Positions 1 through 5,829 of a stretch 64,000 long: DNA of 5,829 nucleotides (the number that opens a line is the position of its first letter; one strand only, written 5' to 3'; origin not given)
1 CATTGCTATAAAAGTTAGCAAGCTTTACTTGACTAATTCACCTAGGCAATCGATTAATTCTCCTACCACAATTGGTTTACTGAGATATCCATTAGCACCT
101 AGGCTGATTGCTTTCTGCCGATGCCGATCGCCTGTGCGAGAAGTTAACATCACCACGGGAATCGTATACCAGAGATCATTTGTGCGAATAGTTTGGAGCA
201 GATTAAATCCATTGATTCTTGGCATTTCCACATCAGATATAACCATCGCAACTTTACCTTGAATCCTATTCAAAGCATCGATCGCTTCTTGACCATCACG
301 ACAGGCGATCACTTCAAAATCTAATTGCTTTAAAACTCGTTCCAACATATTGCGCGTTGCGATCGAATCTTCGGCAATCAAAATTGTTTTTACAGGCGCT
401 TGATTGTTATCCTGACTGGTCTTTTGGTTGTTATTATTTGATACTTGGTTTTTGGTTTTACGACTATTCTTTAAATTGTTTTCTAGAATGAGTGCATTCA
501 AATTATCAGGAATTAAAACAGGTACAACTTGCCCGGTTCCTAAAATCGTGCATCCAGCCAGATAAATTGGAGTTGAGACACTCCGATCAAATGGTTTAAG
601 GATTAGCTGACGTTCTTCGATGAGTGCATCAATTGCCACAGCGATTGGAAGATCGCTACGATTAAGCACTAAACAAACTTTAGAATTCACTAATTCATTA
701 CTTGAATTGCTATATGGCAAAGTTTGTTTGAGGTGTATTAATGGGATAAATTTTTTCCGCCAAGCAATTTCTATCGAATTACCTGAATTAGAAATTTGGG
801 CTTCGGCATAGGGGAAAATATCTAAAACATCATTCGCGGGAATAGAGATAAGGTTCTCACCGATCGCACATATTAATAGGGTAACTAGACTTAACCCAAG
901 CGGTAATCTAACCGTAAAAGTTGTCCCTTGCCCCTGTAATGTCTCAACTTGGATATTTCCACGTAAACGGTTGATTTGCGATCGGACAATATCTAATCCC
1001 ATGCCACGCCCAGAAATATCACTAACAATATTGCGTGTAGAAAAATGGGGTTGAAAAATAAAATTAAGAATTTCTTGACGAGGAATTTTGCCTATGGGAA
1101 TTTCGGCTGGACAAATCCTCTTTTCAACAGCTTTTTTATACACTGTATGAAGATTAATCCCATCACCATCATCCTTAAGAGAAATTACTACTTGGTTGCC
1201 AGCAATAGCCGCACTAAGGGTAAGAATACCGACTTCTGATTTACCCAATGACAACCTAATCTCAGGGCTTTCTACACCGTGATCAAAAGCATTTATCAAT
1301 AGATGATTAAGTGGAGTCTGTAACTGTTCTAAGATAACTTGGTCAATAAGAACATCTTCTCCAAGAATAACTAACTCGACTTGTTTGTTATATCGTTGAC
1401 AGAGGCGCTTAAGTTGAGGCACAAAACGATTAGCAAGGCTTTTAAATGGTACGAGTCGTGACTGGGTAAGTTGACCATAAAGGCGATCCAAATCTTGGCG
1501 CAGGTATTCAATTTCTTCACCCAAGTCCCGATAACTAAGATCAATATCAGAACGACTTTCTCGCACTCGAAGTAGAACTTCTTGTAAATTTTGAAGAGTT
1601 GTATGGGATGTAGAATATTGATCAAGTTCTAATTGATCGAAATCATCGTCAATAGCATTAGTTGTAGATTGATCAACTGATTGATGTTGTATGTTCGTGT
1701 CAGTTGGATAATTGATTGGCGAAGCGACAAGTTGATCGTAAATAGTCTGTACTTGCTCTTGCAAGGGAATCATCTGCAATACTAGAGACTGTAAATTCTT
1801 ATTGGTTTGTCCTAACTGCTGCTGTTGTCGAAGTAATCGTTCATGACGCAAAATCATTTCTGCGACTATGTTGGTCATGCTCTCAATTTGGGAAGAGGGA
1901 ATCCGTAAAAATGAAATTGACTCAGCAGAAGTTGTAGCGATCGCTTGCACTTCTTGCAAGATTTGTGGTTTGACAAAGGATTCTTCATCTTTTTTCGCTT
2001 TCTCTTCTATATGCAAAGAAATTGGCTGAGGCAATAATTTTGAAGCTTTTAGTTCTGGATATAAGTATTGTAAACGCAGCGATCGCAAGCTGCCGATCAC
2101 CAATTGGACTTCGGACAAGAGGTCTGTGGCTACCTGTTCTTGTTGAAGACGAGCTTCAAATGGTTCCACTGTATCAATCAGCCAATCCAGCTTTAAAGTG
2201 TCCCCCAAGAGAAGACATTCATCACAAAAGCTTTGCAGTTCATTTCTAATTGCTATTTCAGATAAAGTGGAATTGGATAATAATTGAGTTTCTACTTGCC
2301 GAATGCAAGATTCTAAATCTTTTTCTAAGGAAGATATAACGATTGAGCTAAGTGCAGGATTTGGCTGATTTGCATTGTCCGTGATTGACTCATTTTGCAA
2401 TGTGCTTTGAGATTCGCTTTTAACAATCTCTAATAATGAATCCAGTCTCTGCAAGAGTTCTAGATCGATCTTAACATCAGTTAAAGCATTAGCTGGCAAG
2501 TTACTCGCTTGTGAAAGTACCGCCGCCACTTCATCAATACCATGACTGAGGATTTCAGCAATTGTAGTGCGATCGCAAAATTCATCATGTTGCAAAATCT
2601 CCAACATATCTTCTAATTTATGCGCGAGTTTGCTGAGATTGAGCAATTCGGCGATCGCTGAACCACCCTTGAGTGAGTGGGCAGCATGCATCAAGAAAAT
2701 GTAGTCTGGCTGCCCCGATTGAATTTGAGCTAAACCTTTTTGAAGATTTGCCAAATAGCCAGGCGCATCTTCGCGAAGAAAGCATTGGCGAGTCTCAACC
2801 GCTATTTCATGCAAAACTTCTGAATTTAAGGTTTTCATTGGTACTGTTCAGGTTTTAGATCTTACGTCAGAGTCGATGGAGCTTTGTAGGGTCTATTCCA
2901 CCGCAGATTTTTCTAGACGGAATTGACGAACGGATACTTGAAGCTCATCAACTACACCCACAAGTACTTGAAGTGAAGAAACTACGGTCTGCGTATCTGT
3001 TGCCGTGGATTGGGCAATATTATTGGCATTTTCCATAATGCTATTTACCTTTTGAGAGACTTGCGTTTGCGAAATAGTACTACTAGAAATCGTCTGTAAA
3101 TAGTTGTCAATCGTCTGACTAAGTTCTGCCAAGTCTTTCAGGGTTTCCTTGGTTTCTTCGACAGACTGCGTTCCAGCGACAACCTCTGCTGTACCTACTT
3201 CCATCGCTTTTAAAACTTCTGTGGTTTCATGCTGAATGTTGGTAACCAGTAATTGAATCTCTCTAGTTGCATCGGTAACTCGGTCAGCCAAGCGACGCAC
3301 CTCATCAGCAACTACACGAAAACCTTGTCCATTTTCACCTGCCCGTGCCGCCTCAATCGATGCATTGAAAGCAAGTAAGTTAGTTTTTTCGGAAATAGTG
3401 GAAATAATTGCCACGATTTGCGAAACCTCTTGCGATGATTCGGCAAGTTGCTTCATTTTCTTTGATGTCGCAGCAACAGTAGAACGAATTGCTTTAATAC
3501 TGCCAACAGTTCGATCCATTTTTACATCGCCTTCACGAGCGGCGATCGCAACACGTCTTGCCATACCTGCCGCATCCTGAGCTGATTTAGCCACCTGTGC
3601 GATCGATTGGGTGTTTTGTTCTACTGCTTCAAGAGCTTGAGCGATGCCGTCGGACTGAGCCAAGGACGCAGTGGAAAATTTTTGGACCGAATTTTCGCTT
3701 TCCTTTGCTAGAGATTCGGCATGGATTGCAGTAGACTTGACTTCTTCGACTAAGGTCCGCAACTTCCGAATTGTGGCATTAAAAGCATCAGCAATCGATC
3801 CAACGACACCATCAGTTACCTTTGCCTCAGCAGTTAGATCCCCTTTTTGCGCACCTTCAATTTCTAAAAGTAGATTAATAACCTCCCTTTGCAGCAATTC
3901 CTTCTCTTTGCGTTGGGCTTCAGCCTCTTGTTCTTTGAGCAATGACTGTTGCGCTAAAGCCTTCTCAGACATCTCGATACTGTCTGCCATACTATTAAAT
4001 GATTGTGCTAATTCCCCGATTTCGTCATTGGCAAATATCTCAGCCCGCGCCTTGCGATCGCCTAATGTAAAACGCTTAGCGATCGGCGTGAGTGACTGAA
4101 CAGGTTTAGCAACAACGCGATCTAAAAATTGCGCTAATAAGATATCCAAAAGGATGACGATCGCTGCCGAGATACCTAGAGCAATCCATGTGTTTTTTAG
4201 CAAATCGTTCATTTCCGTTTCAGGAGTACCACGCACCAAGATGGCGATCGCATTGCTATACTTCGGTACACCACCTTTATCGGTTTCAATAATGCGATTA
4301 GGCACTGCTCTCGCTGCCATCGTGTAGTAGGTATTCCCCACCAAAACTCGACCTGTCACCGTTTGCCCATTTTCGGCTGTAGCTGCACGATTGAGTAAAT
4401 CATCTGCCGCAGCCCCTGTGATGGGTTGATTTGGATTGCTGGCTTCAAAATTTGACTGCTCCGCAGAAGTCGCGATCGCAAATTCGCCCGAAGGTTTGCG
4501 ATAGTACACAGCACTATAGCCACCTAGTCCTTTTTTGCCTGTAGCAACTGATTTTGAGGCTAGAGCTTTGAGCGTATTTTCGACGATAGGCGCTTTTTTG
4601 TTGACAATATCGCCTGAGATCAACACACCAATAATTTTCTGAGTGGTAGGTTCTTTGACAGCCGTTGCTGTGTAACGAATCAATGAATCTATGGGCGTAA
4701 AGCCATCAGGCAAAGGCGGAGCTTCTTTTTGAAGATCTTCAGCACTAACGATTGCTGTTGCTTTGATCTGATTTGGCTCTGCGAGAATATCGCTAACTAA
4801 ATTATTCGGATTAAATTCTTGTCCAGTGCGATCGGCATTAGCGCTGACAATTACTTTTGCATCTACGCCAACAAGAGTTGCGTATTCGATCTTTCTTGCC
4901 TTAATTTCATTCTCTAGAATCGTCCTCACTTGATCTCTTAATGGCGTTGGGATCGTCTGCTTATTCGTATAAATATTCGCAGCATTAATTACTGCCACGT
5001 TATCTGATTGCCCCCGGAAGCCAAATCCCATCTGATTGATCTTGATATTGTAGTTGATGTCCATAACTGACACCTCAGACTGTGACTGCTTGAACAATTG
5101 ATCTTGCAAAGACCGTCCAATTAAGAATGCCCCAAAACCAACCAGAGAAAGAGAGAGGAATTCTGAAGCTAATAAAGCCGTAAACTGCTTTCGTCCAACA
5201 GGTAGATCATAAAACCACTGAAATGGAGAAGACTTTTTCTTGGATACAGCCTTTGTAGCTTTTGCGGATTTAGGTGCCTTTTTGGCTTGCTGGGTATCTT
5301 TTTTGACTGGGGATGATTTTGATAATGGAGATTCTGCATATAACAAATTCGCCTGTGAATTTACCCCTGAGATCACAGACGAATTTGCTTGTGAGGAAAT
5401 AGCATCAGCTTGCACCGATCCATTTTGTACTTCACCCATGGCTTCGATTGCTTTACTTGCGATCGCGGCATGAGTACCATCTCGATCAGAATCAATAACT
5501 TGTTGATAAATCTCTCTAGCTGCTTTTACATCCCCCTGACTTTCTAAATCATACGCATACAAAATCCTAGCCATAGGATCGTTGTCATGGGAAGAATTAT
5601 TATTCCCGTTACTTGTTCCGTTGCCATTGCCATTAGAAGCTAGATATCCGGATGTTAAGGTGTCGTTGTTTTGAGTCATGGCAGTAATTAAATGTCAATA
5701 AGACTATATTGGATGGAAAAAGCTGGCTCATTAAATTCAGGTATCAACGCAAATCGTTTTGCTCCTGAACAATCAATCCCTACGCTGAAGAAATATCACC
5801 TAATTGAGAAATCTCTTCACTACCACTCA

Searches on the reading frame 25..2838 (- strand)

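Call 60: search_protein_families(library=pfam, proteins=[window:25-2838:-], max_evalue=0.0001)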
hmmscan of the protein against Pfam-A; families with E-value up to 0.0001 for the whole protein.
window:25-2838:- (937 aa): 4 families
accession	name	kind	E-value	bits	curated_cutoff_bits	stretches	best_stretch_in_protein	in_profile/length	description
PF00072.30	Response_reg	-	1.7e-23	83.3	30.2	1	819-930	1-108/111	Response regulator receiver domain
PF02518.31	HATPase_c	-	6.5e-15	56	26.4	1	506-647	6-109/111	Histidine kinase-, DNA gyrase B-, and HSP90-like ATPase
PF01584.24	CheW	-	9.2e-13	48.4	23.5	1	654-780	2-133/138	CheW-like domain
PF01627.28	Hpt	-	1.4e-09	38.5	24.6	1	21-86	6-63/84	Hpt domain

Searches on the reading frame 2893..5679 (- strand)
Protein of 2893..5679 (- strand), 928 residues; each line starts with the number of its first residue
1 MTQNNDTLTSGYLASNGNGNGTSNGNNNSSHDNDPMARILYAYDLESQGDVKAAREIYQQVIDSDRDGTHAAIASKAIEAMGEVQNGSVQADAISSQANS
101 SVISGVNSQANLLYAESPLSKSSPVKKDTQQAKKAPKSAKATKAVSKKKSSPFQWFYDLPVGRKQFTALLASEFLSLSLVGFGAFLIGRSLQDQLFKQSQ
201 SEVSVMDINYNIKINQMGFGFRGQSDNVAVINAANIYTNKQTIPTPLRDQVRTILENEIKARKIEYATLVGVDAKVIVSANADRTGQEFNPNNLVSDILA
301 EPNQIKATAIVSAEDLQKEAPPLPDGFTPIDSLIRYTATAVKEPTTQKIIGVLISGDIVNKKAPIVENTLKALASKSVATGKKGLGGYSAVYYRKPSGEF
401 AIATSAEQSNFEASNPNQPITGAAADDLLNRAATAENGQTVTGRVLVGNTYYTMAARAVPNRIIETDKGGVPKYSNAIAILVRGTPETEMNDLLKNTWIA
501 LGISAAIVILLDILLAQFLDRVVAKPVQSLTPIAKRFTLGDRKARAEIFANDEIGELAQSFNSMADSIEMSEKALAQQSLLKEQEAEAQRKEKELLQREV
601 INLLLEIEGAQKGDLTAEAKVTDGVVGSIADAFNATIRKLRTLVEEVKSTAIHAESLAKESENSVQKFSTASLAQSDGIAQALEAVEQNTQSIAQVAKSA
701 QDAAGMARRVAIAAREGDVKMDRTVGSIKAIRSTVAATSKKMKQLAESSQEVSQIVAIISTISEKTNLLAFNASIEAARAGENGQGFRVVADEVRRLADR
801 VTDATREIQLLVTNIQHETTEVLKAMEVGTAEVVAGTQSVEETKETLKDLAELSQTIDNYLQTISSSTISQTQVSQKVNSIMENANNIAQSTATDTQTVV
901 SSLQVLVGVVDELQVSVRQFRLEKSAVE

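Call 60: search_protein_families(library=pfam, proteins=[window:2893-5679:-], max_evalue=0.0001)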
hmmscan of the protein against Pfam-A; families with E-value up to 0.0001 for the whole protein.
window:2893-5679:- (928 aa): 2 families
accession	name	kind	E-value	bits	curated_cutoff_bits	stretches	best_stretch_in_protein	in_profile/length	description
PF00015.26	MCPsignal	-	3.6e-38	131.6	34.6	1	733-887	16-170/172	Methyl-accepting chemotaxis protein (MCP) signalling domain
PF00672.30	HAMP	-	2.7e-10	40.8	25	1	521-569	4-52/53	HAMP domain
